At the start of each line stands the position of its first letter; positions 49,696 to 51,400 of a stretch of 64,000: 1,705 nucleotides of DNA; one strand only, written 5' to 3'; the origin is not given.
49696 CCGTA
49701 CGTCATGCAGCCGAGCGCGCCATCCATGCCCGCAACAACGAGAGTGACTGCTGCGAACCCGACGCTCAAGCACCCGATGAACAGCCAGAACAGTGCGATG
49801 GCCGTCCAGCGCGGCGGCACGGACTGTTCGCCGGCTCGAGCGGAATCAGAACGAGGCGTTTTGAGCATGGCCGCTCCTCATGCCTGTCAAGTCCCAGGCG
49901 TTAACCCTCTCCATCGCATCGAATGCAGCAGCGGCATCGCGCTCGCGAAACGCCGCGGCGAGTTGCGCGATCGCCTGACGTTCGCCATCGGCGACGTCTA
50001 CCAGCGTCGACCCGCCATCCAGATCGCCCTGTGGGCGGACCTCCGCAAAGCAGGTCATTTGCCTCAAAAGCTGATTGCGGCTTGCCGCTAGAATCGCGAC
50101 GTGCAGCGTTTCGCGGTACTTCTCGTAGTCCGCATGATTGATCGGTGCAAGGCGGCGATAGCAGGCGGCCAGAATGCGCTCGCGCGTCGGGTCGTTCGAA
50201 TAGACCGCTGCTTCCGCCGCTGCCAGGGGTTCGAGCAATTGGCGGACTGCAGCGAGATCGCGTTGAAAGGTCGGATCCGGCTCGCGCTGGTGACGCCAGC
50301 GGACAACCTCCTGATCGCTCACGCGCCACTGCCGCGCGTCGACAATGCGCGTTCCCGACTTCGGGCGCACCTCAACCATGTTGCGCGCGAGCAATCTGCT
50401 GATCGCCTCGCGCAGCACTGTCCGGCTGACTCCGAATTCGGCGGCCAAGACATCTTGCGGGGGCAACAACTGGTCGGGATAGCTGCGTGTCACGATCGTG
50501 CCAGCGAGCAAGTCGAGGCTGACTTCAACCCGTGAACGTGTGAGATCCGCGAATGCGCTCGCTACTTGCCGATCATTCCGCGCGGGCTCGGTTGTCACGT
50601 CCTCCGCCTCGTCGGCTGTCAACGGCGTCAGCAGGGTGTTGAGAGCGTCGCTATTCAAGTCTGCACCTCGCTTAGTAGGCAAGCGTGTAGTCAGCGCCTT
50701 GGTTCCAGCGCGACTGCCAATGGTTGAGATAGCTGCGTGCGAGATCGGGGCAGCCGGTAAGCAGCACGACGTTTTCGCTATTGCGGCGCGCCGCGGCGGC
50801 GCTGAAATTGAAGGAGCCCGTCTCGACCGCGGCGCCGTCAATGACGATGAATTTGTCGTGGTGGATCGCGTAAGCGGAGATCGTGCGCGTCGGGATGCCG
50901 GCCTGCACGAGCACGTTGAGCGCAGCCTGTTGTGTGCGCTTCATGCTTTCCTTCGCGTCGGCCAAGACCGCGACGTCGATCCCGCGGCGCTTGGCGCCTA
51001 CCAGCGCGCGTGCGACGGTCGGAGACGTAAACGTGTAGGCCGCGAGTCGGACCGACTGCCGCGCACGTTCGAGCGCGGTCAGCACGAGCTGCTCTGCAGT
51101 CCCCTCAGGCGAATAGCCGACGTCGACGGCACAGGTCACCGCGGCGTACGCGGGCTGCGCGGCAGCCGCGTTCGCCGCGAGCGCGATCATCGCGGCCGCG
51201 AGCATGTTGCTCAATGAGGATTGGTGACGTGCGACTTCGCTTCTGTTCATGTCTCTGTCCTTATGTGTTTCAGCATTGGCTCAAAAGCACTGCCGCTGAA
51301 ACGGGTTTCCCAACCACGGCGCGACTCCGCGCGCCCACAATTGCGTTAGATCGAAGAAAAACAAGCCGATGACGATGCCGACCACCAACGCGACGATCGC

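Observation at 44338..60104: Two identical inverted IS427-like copies knock out traN and traB; an IS end supplies a new start codon for a truncated TraB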

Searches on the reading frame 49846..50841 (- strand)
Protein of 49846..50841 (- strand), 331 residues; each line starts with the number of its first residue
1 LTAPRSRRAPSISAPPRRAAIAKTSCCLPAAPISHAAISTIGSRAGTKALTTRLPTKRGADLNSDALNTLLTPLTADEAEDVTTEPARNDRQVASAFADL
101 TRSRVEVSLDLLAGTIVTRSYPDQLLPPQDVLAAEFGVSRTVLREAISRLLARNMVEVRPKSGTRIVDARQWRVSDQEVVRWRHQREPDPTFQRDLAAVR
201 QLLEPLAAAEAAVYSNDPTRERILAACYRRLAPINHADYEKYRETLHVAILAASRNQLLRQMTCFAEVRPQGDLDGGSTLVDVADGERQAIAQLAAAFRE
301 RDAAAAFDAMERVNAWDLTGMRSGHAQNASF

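Call 9: search_protein_families(library=pfam, proteins=[window:49846-50841:-], max_evalue=0.01)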
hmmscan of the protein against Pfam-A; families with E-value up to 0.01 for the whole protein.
window:49846-50841:- (331 aa): 2 families
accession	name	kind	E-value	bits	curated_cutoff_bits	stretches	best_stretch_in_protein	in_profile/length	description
PF00392.27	GntR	-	4.5e-13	49.1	27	1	122-166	20-64/64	Bacterial regulatory proteins, gntR family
PF07729.17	FCD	-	4.8e-07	30.7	24.3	1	195-312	1-121/125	FCD domain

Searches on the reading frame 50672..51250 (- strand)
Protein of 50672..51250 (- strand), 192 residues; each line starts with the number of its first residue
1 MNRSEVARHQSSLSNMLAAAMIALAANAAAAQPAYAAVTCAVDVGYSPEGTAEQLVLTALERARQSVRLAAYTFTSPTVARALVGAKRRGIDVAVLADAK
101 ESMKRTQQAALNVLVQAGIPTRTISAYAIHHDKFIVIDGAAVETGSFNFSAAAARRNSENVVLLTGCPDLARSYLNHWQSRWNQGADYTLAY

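Call 9: search_protein_families(library=pfam, proteins=[window:50672-51250:-], max_evalue=0.01)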
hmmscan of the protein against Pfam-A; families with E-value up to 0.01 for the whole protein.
window:50672-51250:- (192 aa): 2 families
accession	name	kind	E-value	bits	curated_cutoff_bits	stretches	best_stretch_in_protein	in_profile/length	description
PF13091.12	PLDc_2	-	3.6e-23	82.3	27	1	57-182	2-132/132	PLD-like domain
PF07894.18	SACK1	-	0.00011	22.3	21.4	1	56-166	130-255/274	Scaffolding anchor of CK1 domain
